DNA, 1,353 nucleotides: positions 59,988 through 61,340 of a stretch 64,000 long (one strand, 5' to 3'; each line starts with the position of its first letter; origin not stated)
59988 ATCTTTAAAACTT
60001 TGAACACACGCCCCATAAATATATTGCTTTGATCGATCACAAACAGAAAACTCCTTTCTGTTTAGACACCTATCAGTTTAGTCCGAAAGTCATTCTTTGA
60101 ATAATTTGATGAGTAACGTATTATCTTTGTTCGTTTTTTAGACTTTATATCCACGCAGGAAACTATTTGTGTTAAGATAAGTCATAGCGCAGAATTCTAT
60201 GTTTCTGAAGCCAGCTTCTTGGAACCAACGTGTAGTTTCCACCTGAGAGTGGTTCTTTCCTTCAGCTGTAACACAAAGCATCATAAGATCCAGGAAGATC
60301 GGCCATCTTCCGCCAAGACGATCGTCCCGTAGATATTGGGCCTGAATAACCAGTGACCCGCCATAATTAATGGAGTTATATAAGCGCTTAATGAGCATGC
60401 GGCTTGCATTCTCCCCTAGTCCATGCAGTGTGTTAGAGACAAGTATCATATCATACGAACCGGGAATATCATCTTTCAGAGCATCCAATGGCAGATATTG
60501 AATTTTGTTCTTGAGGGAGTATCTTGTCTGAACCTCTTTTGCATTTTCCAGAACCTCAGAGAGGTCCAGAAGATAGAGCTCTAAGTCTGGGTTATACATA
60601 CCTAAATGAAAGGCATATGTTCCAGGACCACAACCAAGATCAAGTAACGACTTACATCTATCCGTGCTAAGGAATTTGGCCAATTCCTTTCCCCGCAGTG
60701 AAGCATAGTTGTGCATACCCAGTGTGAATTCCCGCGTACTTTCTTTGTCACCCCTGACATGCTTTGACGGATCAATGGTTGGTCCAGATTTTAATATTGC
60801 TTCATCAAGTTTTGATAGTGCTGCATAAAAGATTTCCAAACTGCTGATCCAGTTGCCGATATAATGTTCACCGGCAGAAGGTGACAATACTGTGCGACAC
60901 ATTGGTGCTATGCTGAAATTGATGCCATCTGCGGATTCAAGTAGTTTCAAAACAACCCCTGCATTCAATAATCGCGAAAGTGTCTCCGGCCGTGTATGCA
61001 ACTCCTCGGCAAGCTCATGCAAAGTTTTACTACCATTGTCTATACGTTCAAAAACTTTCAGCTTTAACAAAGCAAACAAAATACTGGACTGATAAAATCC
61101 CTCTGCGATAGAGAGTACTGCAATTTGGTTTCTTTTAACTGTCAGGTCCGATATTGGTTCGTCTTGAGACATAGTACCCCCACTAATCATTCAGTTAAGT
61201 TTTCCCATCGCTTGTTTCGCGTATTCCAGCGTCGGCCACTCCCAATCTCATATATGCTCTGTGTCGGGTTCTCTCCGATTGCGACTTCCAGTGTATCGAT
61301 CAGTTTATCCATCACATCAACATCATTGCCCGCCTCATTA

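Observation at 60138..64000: Wzt with C-terminal binding domain next to an O-methyltransferase and an LpxL-like acyltransferase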

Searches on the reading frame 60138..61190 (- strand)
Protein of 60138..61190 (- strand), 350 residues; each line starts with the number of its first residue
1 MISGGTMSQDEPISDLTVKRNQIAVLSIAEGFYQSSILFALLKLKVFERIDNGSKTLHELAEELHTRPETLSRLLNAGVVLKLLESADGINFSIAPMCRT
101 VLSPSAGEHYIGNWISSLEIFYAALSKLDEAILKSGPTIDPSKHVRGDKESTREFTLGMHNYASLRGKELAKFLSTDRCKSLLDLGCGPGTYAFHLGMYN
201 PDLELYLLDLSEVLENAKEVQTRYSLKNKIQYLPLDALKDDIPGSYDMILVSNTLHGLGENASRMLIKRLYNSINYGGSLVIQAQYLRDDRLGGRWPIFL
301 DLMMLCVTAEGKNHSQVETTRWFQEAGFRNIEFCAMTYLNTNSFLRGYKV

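Call 4: search_protein_families(library=pfam, proteins=[window:60138-61190:-], max_evalue=0.01)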
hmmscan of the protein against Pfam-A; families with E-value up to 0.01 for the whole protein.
window:60138-61190:- (350 aa): 13 families
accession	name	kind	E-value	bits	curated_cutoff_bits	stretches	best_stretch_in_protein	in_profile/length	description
PF00891.24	Methyltransf_2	-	8.2e-20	71.5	22.3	1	147-329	31-210/210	O-methyltransferase domain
PF08100.18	Dimerisation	-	7.9e-13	48.5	25.6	1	21-102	5-91/93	O-methyltransferase dimerisation domain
PF08242.18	Methyltransf_12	-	2.3e-11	44.7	30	1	183-279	1-97/98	Methyltransferase domain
PF13649.12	Methyltransf_25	-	3.1e-08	34.6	27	1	183-278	2-97/97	Methyltransferase domain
PF13489.12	Methyltransf_23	-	4.2e-08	33.5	27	1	170-332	13-163/164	Methyltransferase domain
PF05175.20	MTS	-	4e-07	30.3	23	1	170-284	23-140/170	Methyltransferase small domain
PF13847.12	Methyltransf_31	-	2.3e-06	27.8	27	1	181-283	6-110/145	Methyltransferase domain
PF08241.18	Methyltransf_11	-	4.6e-06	27.6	21.2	1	183-282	1-95/95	Methyltransferase domain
PF10294.15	Methyltransf_16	-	0.00071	19.8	21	1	177-256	45-131/174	Lysine methyltransferase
PF01209.24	Ubie_methyltran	-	0.0012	18.7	20.1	1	170-282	39-151/233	ubiE/COQ5 methyltransferase family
PF01739.24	CheR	-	0.002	18.1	27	1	219-282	109-173/195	CheR methyltransferase, SAM binding domain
PF06080.18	DUF938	-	0.0032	17.7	27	1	179-289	26-144/202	Protein of unknown function (DUF938)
PF03848.20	TehB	-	0.0032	17.4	20.4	0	179-284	32-134/193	Tellurite resistance protein TehB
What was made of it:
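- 60138..61190 (-): COMT-class SAM methyltransferase; optional accessory gene; likely true start at 61172. Methyltransf_2 71.5 bits and Dimerisation 48.5 bits (call 4).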

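Call 8: search_protein_families(library=ncbifam, proteins=[window:60138-61190:-], max_evalue=0.001)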
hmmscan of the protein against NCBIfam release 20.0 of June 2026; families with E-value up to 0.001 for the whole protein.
window:60138-61190:- (350 aa): 12 families
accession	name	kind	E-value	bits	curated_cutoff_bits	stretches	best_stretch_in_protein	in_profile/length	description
TIGR02716.1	C20_methyl_CrtF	equivalog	5.9e-11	42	276.1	1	37-285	6-255/306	bacteriochlorophyllide d C-20 methyltransferase BchU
NF053543.1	FlxJ_fam_MTase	equivalog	1.4e-09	37.4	560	1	56-286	50-287/352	FlxJ family methyltransferase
TIGR02072.1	BioC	equivalog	2.7e-08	33.9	184.95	1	168-281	21-131/244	malonyl-ACP O-methyltransferase BioC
NF043040.1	corrin_prot_MT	hypoth_equivalog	5.7e-07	29.2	180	1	178-290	41-155/216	corrinoid protein-associated methyltransferase CpaM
TIGR04345.1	ovoA_Cterm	equivalog_domain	1.7e-06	27.8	170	0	225-286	113-173/242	putative 4-mercaptohistidine N1-methyltransferase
TIGR04543.1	ketoArg_3Met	equivalog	1e-05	24.8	425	1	177-267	148-242/336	2-ketoarginine methyltransferase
NF050150.1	RiPP_MTase_ApyS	equivalog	2.1e-05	23.9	400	1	24-211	4-174/323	RiPP biosynthesis methyltransferase ApyS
TIGR00536.1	hemK_fam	subfamily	2.4e-05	23.5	115.5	1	169-253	105-189/286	HemK family protein methyltransferase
TIGR03533.1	L3_gln_methyl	equivalog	2.8e-05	23.6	229.7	1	167-251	110-195/284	50S ribosomal protein L3 N(5)-glutamine methyltransferase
NF007023.0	PRK09489.1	equivalog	4.3e-05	22.8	295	1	180-284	198-303/342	16S rRNA (guanine(1207)-N(2))-methyltransferase RsmC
TIGR00740.1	TIGR00740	equivalog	9.1e-05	22.2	193.3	1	179-321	54-196/239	carboxy-S-adenosyl-L-methionine synthase CmoA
NF008992.0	PRK12335.1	equivalog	0.00085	18.5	303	0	169-282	113-223/289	SAM-dependent methyltransferase TehB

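Call 11: search_solved_structures(query=window:60138-61190:-, max_evalue=0.001)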
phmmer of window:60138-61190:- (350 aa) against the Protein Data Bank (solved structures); distinct sequences matched with E-value up to 0.001: 41.
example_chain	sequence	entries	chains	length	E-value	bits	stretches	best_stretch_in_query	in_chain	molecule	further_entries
7wdq_A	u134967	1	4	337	1.1e-21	80.5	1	19-333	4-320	SAM-dependent MTHB methyltransferase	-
7wdw_A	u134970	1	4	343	1.2e-21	80.4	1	19-333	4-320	DSYB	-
2r3s_A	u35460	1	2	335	1.8e-15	60.1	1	30-333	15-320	uncharacterized protein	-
8tji_A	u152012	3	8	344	1.3e-13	53.9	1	25-331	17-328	RedM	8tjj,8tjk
22ow_A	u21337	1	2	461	1.5e-13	53.8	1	12-332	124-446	Methyltransferase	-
7clf_A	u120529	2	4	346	3e-12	49.5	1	29-333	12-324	Methyltransferase domain-containing protein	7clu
4a6d_A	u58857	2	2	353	8.8e-12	47.9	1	155-334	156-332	HYDROXYINDOLE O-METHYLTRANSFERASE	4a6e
4qvg_A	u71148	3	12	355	1.6e-11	47.1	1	155-332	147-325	SibL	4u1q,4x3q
3gwz_A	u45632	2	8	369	1e-08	37.8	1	25-329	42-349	MmcR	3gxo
3mcz_A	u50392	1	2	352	1.7e-08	37.2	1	20-323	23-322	O-methyltransferase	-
3dtn_A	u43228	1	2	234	2.2e-08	36.7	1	180-286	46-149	Putative Methyltransferase MM_2633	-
8rdm_A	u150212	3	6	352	4.3e-08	35.8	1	34-282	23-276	DtpM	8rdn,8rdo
5i2h_A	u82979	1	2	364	5.4e-08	35.5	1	175-332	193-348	O-methyltransferase family 2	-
1x19_A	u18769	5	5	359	9.1e-08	34.7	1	28-288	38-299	CrtF-related protein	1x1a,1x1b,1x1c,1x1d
6ecx_A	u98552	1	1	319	2.9e-07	33.1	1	173-283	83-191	StiE protein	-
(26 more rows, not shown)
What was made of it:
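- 60138..61190 (-): PDB relatives are all small-molecule methyltransferases (call 11).
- On COMT-class (Methyltransf_2) small-molecule methyltransferases: The best PDB hit is DsyB at 1e-21 (call 11).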

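Call 40: find_homologous_proteins(query=window:60138-61190:-, max_evalue=0.00001)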
Query window:60138-61190:- (350 aa): 496 proteins with E <= 0.00001 among 3824 candidates; the best 120 are listed.
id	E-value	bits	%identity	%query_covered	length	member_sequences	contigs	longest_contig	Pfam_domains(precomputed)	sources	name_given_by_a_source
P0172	5.6e-211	718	92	98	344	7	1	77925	PF13847.13,PF13489.13,PF05175.21,PF13649.13,PF06080.19,PF00891.25,PF08100.19,PF08241.19,PF08242.19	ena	-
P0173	9.8e-192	654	83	99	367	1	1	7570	PF13847.13,PF13489.13,PF13649.13,PF00891.25,PF08100.19,PF08242.19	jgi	jgi:SAM-dependent methyltransferase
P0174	1.1e-181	621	81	98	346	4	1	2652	PF13489.13,PF13649.13,PF00891.25,PF08100.19,PF08241.19,PF08242.19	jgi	jgi:SAM-dependent methyltransferase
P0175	3.0e-181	620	81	98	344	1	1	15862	PF13847.13,PF13489.13,PF05175.21,PF13649.13,PF00891.25,PF08100.19,PF08242.19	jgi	jgi:SAM-dependent methyltransferase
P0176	4.9e-178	609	79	98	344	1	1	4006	PF13847.13,PF13489.13,PF13649.13,PF00891.25,PF08100.19,PF08242.19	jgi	jgi:SAM-dependent methyltransferase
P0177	2.2e-177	607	80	98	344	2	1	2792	PF13489.13,PF05175.21,PF13649.13,PF00891.25,PF08100.19,PF08242.19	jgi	jgi:SAM-dependent methyltransferase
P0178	2.7e-177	607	78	98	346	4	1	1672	PF13489.13,PF05175.21,PF13649.13,PF00891.25,PF08100.19,PF08241.19,PF08242.19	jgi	jgi:SAM-dependent methyltransferase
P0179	1.9e-176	604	78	98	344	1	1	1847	PF13489.13,PF05175.21,PF13649.13,PF00891.25,PF08100.19,PF08241.19,PF08242.19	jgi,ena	-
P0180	1.8e-175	601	78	98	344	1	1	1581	PF13489.13,PF13649.13,PF00891.25,PF08100.19,PF08242.19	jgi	jgi:SAM-dependent methyltransferase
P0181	2.0e-175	601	80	98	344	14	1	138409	PF13489.13,PF05175.21,PF13649.13,PF00891.25,PF08100.19,PF08242.19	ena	-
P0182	6.1e-173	593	76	98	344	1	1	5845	PF13489.13,PF13649.13,PF00891.25,PF08100.19,PF08242.19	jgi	jgi:SAM-dependent methyltransferase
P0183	3.2e-172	590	77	98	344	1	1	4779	PF13489.13,PF05175.21,PF13649.13,PF00891.25,PF08100.19,PF08242.19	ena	-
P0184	7.9e-172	589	75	98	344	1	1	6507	PF13489.13,PF05175.21,PF13649.13,PF00891.25,PF08100.19,PF08241.19,PF08242.19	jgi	jgi:SAM-dependent methyltransferase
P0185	3.2e-171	587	76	98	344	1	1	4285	PF13489.13,PF13649.13,PF00891.25,PF01739.25,PF08100.19,PF08241.19,PF08242.19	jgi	jgi:SAM-dependent methyltransferase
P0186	4.7e-171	586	75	98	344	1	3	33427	PF13489.13,PF13649.13,PF00891.25,PF08100.19,PF08242.19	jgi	jgi:SAM-dependent methyltransferase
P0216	8.1e-164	563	73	98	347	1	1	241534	PF13489.13,PF05175.21,PF13649.13,PF00891.25,PF08100.19,PF08241.19,PF08242.19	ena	-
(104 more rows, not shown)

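Call 41: find_encoding_contigs(protein=P0181, flank=8000, max_places=2)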
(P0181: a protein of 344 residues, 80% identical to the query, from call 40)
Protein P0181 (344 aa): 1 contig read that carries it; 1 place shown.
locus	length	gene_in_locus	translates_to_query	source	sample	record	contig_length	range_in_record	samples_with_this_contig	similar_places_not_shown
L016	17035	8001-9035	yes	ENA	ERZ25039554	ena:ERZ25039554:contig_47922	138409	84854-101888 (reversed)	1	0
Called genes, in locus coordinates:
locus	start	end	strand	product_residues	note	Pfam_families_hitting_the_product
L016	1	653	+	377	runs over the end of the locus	-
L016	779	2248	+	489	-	-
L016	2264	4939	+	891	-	PF02412:TSP_3 (faint)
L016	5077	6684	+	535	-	PF00501:AMP-binding, PF13193:AMP-binding_C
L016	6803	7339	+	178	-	-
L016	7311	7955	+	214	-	-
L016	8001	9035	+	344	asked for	PF08100:Dimerisation, PF00891:Methyltransf_2, PF05175:MTS (faint), PF13489:Methyltransf_23, PF08242:Methyltransf_12, PF13649:Methyltransf_25 (weak)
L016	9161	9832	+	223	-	PF25084:LbH_EIF2B (faint), PF25087:GMPPB_C, PF00132:Hexapep (faint), PF14602:Hexapep_2 (faint)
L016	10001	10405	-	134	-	PF22478:DUF6982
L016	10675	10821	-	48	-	-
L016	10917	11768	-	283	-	PF04542:Sigma70_r2, PF08281:Sigma70_r4_2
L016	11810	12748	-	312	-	PF01073:3Beta_HSD, PF01370:Epimerase, PF05368:NmrA, PF07993:NAD_binding_4 (faint), PF13460:NAD_binding_10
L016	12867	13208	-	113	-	PF12675:DUF3795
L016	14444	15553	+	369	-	PF01740:STAS (weak), PF13466:STAS_2, PF02405:MlaE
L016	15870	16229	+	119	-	PF00005:ABC_tran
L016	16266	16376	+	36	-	-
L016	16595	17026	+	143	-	PF02470:MlaD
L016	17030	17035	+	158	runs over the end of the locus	-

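Call 42: find_encoding_contigs(protein=P0216, flank=8000, max_places=2)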
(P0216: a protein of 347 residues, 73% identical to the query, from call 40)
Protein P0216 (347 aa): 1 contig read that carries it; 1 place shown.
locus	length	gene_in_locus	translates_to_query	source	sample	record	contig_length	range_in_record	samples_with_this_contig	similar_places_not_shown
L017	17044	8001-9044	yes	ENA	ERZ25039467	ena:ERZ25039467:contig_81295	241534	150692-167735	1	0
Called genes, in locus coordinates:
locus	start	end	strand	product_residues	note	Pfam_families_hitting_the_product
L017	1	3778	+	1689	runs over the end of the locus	PF13554:Phage_tail_terminator_5 (faint), PF13501:SoxY (faint), PF17200:sCache_2 (faint)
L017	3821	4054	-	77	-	-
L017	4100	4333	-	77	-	-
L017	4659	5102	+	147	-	-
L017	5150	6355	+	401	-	PF00501:AMP-binding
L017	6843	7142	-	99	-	-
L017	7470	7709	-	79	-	-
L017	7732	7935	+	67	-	-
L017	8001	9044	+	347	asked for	PF08100:Dimerisation, PF00891:Methyltransf_2, PF13489:Methyltransf_23 (weak), PF05175:MTS (weak), PF08241:Methyltransf_11 (weak), PF08242:Methyltransf_12, PF13649:Methyltransf_25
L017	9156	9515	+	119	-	-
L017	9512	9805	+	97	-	-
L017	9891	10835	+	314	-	PF05853:BKACE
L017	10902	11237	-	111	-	-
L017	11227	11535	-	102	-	-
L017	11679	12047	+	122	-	PF13440:Polysacc_synt_3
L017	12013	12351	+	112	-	-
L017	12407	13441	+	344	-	PF01408:GFO_IDH_MocA, PF22725:GFO_IDH_MocA_C3, PF02894:GFO_IDH_MocA_C (weak)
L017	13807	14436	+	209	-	-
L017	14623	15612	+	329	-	PF01041:DegT_DnrJ_EryC1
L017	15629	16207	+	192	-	PF13641:Glyco_tranf_2_3 (weak), PF00535:Glycos_transf_2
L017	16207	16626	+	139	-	-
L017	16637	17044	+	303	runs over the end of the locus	PF00535:Glycos_transf_2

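Call 61: search_protein_families(library=pfam, proteins=[L016:779-2248:+, L016:2264-4939:+, L016:9161-9832:+], max_evalue=0.001)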
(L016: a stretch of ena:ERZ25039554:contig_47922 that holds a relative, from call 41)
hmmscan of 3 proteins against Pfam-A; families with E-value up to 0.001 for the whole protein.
L016:779-2248:+ (489 aa): 0 families

L016:2264-4939:+ (891 aa): 2 families
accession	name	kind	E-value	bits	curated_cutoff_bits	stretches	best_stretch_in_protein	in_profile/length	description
PF02412.23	TSP_3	-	1.9e-07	31.1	25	1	785-804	14-33/36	Thrombospondin type 3 repeat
PF09099.16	Qn_am_d_aIII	-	0.00056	20.6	22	0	599-668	7-70/82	Quinohemoprotein amine dehydrogenase, alpha subunit domain III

L016:9161-9832:+ (223 aa): 4 families
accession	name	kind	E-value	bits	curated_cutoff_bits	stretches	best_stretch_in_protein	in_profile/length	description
PF00132.30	Hexapep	-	3.3e-16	58.6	27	3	124-159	1-36/36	Bacterial transferase hexapeptide (six repeats)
PF14602.12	Hexapep_2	-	3.9e-07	30.1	27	1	108-139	3-32/34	Hexapeptide repeat of succinyl-transferase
PF25084.1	LbH_EIF2B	-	9.7e-06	26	54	1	106-190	15-96/105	EIF2B subunit epsilon LbH domain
PF25087.1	GMPPB_C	-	0.00013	22.1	39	0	102-139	6-43/110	GMPPB C-terminal domain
